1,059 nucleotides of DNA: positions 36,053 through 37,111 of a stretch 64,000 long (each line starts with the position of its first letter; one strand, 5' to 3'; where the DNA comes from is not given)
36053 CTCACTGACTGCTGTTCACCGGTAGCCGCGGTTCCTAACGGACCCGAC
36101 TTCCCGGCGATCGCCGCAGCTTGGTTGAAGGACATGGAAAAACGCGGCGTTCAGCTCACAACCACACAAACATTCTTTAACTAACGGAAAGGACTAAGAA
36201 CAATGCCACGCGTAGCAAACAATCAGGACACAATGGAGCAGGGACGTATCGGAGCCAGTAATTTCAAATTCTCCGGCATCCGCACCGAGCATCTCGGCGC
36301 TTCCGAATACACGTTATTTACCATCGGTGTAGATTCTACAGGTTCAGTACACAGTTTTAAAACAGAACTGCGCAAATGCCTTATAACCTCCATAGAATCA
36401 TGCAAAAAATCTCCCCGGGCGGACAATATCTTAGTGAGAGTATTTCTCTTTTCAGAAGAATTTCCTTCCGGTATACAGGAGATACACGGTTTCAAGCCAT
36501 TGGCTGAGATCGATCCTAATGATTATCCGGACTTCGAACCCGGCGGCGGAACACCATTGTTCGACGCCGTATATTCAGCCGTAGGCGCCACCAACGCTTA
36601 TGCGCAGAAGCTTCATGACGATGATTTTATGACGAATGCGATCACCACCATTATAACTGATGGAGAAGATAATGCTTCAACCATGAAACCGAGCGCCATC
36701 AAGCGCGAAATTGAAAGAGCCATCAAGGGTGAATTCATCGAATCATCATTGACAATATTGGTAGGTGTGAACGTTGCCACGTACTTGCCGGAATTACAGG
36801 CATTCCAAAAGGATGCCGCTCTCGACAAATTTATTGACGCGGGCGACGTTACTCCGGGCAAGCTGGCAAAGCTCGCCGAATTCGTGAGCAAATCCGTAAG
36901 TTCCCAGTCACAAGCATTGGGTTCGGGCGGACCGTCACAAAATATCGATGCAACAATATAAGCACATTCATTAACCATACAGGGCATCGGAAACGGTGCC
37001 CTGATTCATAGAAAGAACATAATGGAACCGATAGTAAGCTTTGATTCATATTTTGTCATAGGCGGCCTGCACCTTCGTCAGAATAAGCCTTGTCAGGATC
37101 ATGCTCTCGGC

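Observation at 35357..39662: Nicotinamidase-like hydrolase co-operonic with a vWA / PP2C / Ser-Thr-kinase triad behind an NAD-regulon operator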

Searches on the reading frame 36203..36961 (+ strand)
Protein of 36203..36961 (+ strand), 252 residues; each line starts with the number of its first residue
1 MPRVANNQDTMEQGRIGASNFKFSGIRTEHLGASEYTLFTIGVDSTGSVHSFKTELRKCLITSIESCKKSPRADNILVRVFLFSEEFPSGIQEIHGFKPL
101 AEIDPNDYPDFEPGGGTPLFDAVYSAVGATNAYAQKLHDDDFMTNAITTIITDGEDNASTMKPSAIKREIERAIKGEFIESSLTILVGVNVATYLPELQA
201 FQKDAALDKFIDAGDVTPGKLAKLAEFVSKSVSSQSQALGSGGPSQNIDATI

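Call 4: search_protein_families(library=pfam, proteins=[window:36203-36961:+], max_evalue=0.01)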
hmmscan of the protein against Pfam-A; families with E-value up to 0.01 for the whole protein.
window:36203-36961:+ (252 aa): 0 families

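Call 5: search_protein_families(library=ncbifam, proteins=[window:36203-36961:+], max_evalue=0.01)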
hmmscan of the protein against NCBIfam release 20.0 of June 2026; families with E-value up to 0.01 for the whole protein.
window:36203-36961:+ (252 aa): 0 families

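Call 6: search_protein_families(library=padloc, proteins=[window:36203-36961:+], max_evalue=0.01)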
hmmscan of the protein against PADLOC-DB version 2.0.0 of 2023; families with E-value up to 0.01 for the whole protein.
window:36203-36961:+ (252 aa): 0 families

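Call 28: search_solved_structures(query=A3, max_evalue=1, show_alignments=1)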
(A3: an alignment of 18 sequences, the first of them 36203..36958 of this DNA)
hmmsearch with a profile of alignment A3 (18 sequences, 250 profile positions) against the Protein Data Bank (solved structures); distinct sequences matched with E-value up to 1: 2.
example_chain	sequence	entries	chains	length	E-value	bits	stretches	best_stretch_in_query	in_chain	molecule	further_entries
5cwj_A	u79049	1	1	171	0.032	17.3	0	119-185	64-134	Designed helical repeat protein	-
7rt0_A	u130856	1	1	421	0.4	13.6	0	111-153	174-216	4-methylaminobutanoate oxidase (methylamine-forming)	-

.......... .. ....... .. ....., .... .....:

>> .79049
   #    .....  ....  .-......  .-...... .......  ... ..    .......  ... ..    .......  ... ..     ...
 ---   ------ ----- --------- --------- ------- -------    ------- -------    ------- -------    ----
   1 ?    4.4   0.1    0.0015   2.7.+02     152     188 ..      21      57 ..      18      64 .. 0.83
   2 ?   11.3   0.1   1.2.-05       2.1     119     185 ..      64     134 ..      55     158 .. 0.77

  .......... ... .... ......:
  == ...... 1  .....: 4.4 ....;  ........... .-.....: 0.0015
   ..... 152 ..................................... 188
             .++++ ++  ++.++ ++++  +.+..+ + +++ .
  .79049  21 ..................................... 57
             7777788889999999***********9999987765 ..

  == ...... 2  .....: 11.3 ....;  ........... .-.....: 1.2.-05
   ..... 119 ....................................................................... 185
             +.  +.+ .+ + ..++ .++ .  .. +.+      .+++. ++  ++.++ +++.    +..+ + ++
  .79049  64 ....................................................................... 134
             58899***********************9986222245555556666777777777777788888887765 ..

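Call 30: search_protein_families(library=pfam, alignment_id=A3, max_evalue=1)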
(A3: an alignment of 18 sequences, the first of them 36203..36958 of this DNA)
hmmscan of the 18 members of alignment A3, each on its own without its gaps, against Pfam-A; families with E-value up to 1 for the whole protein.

A. member 1, window:36203-36958:+ (252 aa): 0 families

B. families by the number of members that match (of 18 scanned): 9 families
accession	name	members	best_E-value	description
PF13519.12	VWA_2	2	0.0031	von Willebrand factor type A domain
PF12441.14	CopG_antitoxin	2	0.013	CopG antitoxin of type II toxin-antitoxin system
PF00092.34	VWA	1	0.00041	von Willebrand factor type A domain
PF05762.20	VWA_CoxE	1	0.0048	VWA domain containing CoxE-like protein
PF11054.14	Surface_antigen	1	0.023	Sporozoite surface antigen (SAG) protein domain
PF18462.6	DUF5612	1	0.08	Domain of unknown function (DUF5612)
PF04192.17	Utp21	1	0.095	Utp21 specific WD40 associated putative domain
PF22655.1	SpoU_sub_bind_like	1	0.15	SpoU L30e-like domain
PF06458.18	MucBP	1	0.25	MucBP domain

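Call 31: find_homologous_proteins(query=window:36203-36958:+, max_evalue=0.001)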
Query window:36203-36958:+ (252 aa): 3108 proteins with E <= 0.001 among 3614 candidates; the best 120 are listed.
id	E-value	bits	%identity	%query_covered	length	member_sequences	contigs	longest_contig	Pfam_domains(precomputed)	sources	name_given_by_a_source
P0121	4.6e-149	513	96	96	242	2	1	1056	-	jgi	jgi:uncharacterized protein YegL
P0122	4.4e-114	398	72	100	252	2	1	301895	-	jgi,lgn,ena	-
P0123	3.4e-112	392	72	100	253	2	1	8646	-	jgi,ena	-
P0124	6.4e-109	381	70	100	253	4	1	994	-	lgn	-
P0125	6.6e-107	375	69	96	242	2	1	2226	-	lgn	-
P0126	2.5e-105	369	67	96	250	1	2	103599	-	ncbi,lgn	-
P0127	3.9e-105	369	67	100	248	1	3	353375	-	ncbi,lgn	-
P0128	1.9e-104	367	66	100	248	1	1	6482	-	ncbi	-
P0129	7.9e-104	365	67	100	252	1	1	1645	-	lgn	-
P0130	1.7e-103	363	65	100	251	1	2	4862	-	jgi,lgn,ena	jgi:uncharacterized protein YegL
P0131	3.6e-103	362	67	100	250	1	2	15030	-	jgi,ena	-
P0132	1.7e-102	360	67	98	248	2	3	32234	-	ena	-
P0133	5.3e-102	359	66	100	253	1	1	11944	-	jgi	-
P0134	2.9e-101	356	66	100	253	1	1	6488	-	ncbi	ncbi:hypothetical protein ACFL1Y_01690 [Patescibacteria group bacterium]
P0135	4.5e-101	356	65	100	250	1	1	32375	-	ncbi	-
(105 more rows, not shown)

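Call 42: predict_structure(alignment_id=A4)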
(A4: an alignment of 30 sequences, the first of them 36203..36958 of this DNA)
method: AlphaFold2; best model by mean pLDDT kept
length: 252 residues; sequences in the alignment: 30
mean_pLDDT: 83.7   pTM: 0.84
mean pLDDT of the five models: 83.7, 83.1, 83.1, 82.9, 78.9
residues with pLDDT >= 90: 127; 70-90: 89; 50-70: 19; < 50: 17
segments of 3 or more residues with pLDDT < 50: 1-10, 241-247
pLDDT, mean of each block of 10 residues (from residue 1): 38 76 79 86 94 89 87 89 94 93 92 95 96 92 91 93 94 85 90 92 94 78 72 64 47 53
secondary structure, 60 per line:
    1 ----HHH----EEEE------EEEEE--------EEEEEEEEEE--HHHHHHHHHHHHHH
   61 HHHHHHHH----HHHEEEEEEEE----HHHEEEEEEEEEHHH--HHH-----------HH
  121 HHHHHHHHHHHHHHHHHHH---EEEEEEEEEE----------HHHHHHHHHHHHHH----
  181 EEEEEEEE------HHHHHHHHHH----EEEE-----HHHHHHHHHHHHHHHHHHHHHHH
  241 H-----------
elements in order: E12-15 E22-26 E35-44 H47-68 E76-83 E91-99 H119-139 E143-152 H163-176 E181-188 H195-204 E209-212 H218-241

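Call 45: fold_search(model_id=the predicted structure, library=pdb)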
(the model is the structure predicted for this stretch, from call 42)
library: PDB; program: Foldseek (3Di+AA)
matches with E <= 10: 1539; with E <= 0.001: 242
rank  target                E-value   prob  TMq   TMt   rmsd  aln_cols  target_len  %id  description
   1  9c4f_I                8.9e-08  1.00  0.59  0.76   3.6       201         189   15  Infectious B19V capsid (released 2024-10-16)
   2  6fpy_B                1.0e-07  1.00  0.55  0.25  12.7       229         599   12  Inter-alpha-inhibitor heavy chain 1, wild type (released 2019-02-27)
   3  1mf7                  1.1e-07  1.00  0.54  0.68   4.5       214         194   18  INTEGRIN ALPHA M I DOMAIN (released 2003-05-20)
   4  6fpy_A                1.1e-07  1.00  0.56  0.26  12.7       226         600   12  Inter-alpha-inhibitor heavy chain 1, wild type (released 2019-02-27)
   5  8ce6                  1.5e-07  1.00  0.53  0.67   4.3       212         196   17  Crystal structure of human Cd11b I domain in P212121 space group (released 2023-03-22)
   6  6m48_B                1.8e-07  1.00  0.58  0.20  16.9       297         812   10  Crystal structure of pilus adhesin, SpaC from Lactobacillus rhamnosus GG - P21212 form (released 2020-07-29)
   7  6m3y                  1.9e-07  1.00  0.57  0.20  16.8       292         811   11  Crystal structure of pilus adhesin, SpaC from Lactobacillus rhamnosus GG - open conformation (released 2020-07-29)
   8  6fpz_A                2.2e-07  1.00  0.56  0.26  12.7       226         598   12  Inter-alpha-inhibitor heavy chain 1, D298A (released 2019-02-27)
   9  8voh_MODEL_1_A        2.3e-07  1.00  0.46  0.57   5.9       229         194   16  HADDOCK models of human alphaM I-domain bound to the the N-terminal domain of the cytokine pleiotrophin (released 2024-05-15)
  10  1na5                  2.8e-07  1.00  0.57  0.72   4.5       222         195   19  INTEGRIN ALPHA M I DOMAIN (released 2003-05-20)
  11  9t3y_A                3.1e-07  1.00  0.54  0.20  11.8       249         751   17  Cryo-EM structure of alphaM/beta2:C3d-anti-CR3-Nb headpiece complex (HPO2 3D class reconstruction) (released 2026-03-25)
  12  8ce9_A                3.5e-07  1.00  0.54  0.69   4.2       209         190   18  Crystal structure of human Cd11b I domain in C121 space group (released 2023-03-22)
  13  3q3g_E                3.7e-07  1.00  0.54  0.70   4.2       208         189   18  Crystal Structure of A-domain in complex with antibody (released 2011-11-30)
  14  4f1j_A                4.2e-07  1.00  0.47  0.56   5.0       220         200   13  Crystal structure of the MG2+ loaded VWA domain of plasmodium falciparum trap protein (released 2013-01-30)
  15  6m48_A                5.7e-07  1.00  0.57  0.20  16.9       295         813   11  Crystal structure of pilus adhesin, SpaC from Lactobacillus rhamnosus GG - P21212 form (released 2020-07-29)
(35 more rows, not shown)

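Call 51: search_protein_families(library=padloc, proteins=[window:36203-36958:+], max_evalue=10)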
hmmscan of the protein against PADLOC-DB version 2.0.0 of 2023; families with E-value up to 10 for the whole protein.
window:36203-36958:+ (252 aa): 0 families

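Call 60: find_related_loci(query=A4, collection=viral_contigs, flank=8000)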
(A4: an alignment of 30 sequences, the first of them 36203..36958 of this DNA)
Query A4 (252 aa) in viral_contigs; peptide patterns used: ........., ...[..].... (x = any residue, [..] = any of these).
118 stretches matched a pattern; 103 encode a relative of the query (tblastn E <= 1e-3); the best 80 are kept; 80 distinct loci.
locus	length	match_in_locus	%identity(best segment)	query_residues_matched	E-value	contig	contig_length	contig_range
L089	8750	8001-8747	52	1-252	3e-84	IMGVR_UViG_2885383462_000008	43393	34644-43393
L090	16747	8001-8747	55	1-252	5e-79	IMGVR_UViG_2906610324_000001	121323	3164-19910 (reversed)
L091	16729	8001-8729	52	1-246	4e-79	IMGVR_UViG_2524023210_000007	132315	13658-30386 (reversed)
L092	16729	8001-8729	56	17-252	2e-78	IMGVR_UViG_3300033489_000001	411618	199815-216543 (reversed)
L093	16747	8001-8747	54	1-252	2e-78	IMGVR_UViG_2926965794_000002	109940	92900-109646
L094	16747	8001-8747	54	1-252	6e-77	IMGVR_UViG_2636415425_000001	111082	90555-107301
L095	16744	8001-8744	51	1-251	2e-74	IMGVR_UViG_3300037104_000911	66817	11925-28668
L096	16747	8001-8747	47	1-252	4e-73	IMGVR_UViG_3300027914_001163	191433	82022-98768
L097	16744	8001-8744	52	1-252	2e-71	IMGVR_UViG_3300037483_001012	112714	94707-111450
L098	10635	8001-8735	51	1-248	2e-70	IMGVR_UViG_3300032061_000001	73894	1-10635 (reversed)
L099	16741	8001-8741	48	1-246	5e-69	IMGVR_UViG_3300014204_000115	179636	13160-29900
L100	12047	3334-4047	48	1-248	7e-69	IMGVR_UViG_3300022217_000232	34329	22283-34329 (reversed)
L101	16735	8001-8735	51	1-246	8e-69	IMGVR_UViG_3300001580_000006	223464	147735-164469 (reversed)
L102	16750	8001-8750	48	1-248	5e-67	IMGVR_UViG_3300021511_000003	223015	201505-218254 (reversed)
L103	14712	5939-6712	48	1-251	6e-66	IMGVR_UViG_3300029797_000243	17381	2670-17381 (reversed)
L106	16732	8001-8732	44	1-248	8e-65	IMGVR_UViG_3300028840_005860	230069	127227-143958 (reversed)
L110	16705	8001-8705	45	7-242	4e-64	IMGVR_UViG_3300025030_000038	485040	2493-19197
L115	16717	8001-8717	43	9-248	2e-62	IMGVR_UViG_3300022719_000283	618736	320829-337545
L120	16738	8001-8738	43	1-248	8e-62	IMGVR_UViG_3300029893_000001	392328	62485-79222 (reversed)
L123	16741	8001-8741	44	3-246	8e-60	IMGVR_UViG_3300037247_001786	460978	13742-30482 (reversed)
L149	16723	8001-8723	40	1-244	3e-53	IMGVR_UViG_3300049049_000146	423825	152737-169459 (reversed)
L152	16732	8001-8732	45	1-249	6e-53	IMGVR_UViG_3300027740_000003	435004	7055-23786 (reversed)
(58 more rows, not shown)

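Call 62: search_dna_similar(query=window:36203-36958:+, collection=phages, mode=protein, max_rows=40)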
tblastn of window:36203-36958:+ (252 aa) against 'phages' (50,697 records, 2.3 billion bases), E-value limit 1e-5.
Records with a match: 5; places in all: 5; records where one place covers at least 80% of the query: 2.
Best place of each record, by identity: <60% 5.
By first word of the organism name: uncultured 3; Rhodococcus 2.
By host as written in the record: - 3; Rhodococcus erythropolis RIA 643 2.
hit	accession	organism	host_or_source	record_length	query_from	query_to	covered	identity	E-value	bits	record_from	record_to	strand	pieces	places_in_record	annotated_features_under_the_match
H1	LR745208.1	uncultured phage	metagenomic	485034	7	242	94%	44.5%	7e-61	212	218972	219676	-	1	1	record has no annotation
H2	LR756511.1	uncultured phage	metagenomic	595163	1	248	98%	40.9%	3e-52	187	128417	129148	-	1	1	record has no annotation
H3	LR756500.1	uncultured phage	metagenomic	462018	22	190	67%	27.7%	4e-6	54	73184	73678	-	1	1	record has no annotation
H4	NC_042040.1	Rhodococcus phage Trina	Rhodococcus erythropolis RIA 643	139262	26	172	58%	31.8%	3e-6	54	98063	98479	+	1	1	hypothetical protein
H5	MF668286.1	Rhodococcus phage Trina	Rhodococcus erythropolis RIA 643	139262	26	172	58%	31.8%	3e-6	54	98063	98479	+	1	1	hypothetical protein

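Call 88: search_protein_families(library=phrogs, proteins=[L110:8786-10564:+, L099:2518-4476:-, L115:4248-5696:+, L123:3919-6069:+, L102:3973-5778:+, L106:3371-4858:+, L149:4738-6117:+, L152:2457-3812:+, L120:5887-7353:+, L099:13055-14374:+], max_evalue=0.00001)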
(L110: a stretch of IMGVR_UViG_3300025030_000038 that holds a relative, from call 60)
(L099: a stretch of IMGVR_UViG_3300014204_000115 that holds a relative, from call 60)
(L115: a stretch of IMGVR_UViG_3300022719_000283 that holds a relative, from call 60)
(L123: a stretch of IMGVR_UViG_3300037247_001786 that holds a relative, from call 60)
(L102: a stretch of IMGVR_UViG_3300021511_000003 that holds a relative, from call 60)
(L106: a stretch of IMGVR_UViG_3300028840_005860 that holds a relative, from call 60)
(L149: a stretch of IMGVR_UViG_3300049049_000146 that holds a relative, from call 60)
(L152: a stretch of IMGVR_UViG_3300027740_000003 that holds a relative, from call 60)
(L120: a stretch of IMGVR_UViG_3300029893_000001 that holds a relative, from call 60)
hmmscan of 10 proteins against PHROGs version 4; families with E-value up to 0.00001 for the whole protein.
L110:8786-10564:+ (592 aa): 5 families
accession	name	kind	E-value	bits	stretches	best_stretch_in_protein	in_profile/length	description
phrog_1035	-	DNA, RNA and nucleotide metabolism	2.6e-18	67.8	1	99-249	61-226/271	endonuclease VII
phrog_3322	-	DNA, RNA and nucleotide metabolism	3.8e-15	57.1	1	122-243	26-143/162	endonuclease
phrog_374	-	DNA, RNA and nucleotide metabolism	8.3e-15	55.6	1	5-231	130-349/617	HNH endonuclease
phrog_3118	-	DNA, RNA and nucleotide metabolism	1.3e-11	45.5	1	156-236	22-99/287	HNH endonuclease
phrog_18493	-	unknown function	1.6e-07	32.4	1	68-134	50-113/136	-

L099:2518-4476:- (652 aa): 0 families

L115:4248-5696:+ (482 aa): 1 family
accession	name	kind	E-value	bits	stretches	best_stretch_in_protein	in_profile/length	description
phrog_448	-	other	7.8e-11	42.5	0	220-406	213-438/500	nicotinamide phosphoribosyl transferase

L123:3919-6069:+ (716 aa): 4 families
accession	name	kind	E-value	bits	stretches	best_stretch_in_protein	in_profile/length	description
phrog_3869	-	DNA, RNA and nucleotide metabolism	9.9e-127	425.1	1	25-711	3-648/656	NAD-dependent DNA ligase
phrog_3359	-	DNA, RNA and nucleotide metabolism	1.4e-30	107.6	1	59-430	20-323/325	NAD-dependent DNA ligase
phrog_3498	-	DNA, RNA and nucleotide metabolism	3.6e-26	93.5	1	436-713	3-250/256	NAD-dependent DNA ligase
phrog_2561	-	DNA, RNA and nucleotide metabolism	1.4e-08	36.2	1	612-716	65-160/167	DNA ligase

L102:3973-5778:+ (601 aa): 0 families

L106:3371-4858:+ (495 aa): 1 family
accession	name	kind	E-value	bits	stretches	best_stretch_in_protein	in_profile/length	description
phrog_448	-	other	8.5e-09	35.8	1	224-385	231-414/500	nicotinamide phosphoribosyl transferase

L149:4738-6117:+ (459 aa): 4 families
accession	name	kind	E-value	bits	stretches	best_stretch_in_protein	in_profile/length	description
phrog_16999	-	other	3.7e-24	86.8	1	98-329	10-257/288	Fe-S oxidoreductase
phrog_13987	-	other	5e-09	36.9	1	101-204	17-125/274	radical SAM domain-containing protein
phrog_1802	-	other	1.3e-08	35.2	1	97-156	42-110/556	radical SAM domain-containing protein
phrog_7293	-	unknown function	2.1e-08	34.6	1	82-339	42-308/384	-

L152:2457-3812:+ (451 aa): 9 families
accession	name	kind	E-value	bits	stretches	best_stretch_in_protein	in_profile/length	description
phrog_7485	-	unknown function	1.9e-13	51.2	1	249-314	228-291/430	-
phrog_3757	-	unknown function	5.4e-13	50.1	1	248-424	126-315/367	-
phrog_8638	-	unknown function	7.1e-12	45.7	1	251-416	308-493/568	-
phrog_168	-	DNA, RNA and nucleotide metabolism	2e-11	45.1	1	246-395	41-195/314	clamp loader of DNA polymerase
phrog_10440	-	unknown function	7.7e-10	38.9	1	251-411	235-398/483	-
phrog_10401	-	other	8.8e-09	35.6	1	248-382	460-604/667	ATPase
phrog_30773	-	unknown function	2.7e-08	33.6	1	247-406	195-374/666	-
phrog_5846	-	DNA, RNA and nucleotide metabolism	2.4e-06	28.1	1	245-399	35-190/380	clamp loader of DNA polymerase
phrog_9172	-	unknown function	5.2e-06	26.6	0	251-387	110-267/509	-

L120:5887-7353:+ (488 aa): 0 families

L099:13055-14374:+ (439 aa): 0 families

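Call 89: search_protein_families(library=ncbifam, proteins=[L115:4248-5696:+, L106:3371-4858:+], max_evalue=0.001)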
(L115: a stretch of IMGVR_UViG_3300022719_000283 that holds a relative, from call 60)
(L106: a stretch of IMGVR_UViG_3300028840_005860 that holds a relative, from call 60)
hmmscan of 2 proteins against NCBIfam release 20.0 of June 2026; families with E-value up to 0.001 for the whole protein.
L115:4248-5696:+ (482 aa): 10 families
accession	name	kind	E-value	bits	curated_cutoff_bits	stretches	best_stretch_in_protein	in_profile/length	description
TIGR01513.1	NAPRTase_put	equivalog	1.8e-34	119.4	297.4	2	181-425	128-365/452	nicotinate phosphoribosyltransferase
NF006695.0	PRK09243.1-2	equivalog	1.8e-32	112.6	469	2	192-418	145-367/480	nicotinate phosphoribosyltransferase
NF009131.0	PRK12484.1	equivalog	1.8e-29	102.8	330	1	201-473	153-420/455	nicotinate phosphoribosyltransferase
NF006696.0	PRK09243.1-3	equivalog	1.4e-25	89.9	503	1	180-418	138-363/451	nicotinate phosphoribosyltransferase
NF006694.0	PRK09243.1-1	equivalog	2.1e-20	72.9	663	1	179-332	133-287/485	nicotinate phosphoribosyltransferase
NF003704.0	PRK05321.1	subfamily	1.1e-13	51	379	1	162-400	132-371/398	nicotinate phosphoribosyltransferase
NF006697.0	PRK09243.1-4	equivalog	5e-13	48.5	776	1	180-340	135-296/488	nicotinate phosphoribosyltransferase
TIGR01514.1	NAPRTase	equivalog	1.6e-11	43.9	269.55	1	186-398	156-376/399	nicotinate phosphoribosyltransferase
NF006698.0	PRK09243.1-5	equivalog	5.3e-10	38.6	531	1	198-421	160-363/440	nicotinate phosphoribosyltransferase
NF006415.0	PRK08662.1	equivalog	4.9e-06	25.6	243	1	224-286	153-218/381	nicotinate phosphoribosyltransferase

L106:3371-4858:+ (495 aa): 9 families
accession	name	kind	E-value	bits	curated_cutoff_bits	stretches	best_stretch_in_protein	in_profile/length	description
TIGR01513.1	NAPRTase_put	equivalog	4.7e-27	95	297.4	1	195-429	147-372/452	nicotinate phosphoribosyltransferase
NF006695.0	PRK09243.1-2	equivalog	9.5e-24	83.9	469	1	195-416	153-368/480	nicotinate phosphoribosyltransferase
NF009131.0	PRK12484.1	equivalog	8.5e-23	80.8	330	1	192-437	149-381/455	nicotinate phosphoribosyltransferase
NF006696.0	PRK09243.1-3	equivalog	8.8e-20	70.8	503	1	194-416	157-364/451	nicotinate phosphoribosyltransferase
NF006694.0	PRK09243.1-1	equivalog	3.1e-16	59.1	663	1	196-413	155-365/485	nicotinate phosphoribosyltransferase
NF003704.0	PRK05321.1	subfamily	3.9e-12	45.9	379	1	167-398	142-372/398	nicotinate phosphoribosyltransferase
NF006697.0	PRK09243.1-4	equivalog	3.5e-11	42.4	776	1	195-340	155-301/488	nicotinate phosphoribosyltransferase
TIGR01514.1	NAPRTase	equivalog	1e-08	34.7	269.55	1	192-398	167-379/399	nicotinate phosphoribosyltransferase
NF006698.0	PRK09243.1-5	equivalog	1.4e-06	27.4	531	1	219-416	185-361/440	nicotinate phosphoribosyltransferase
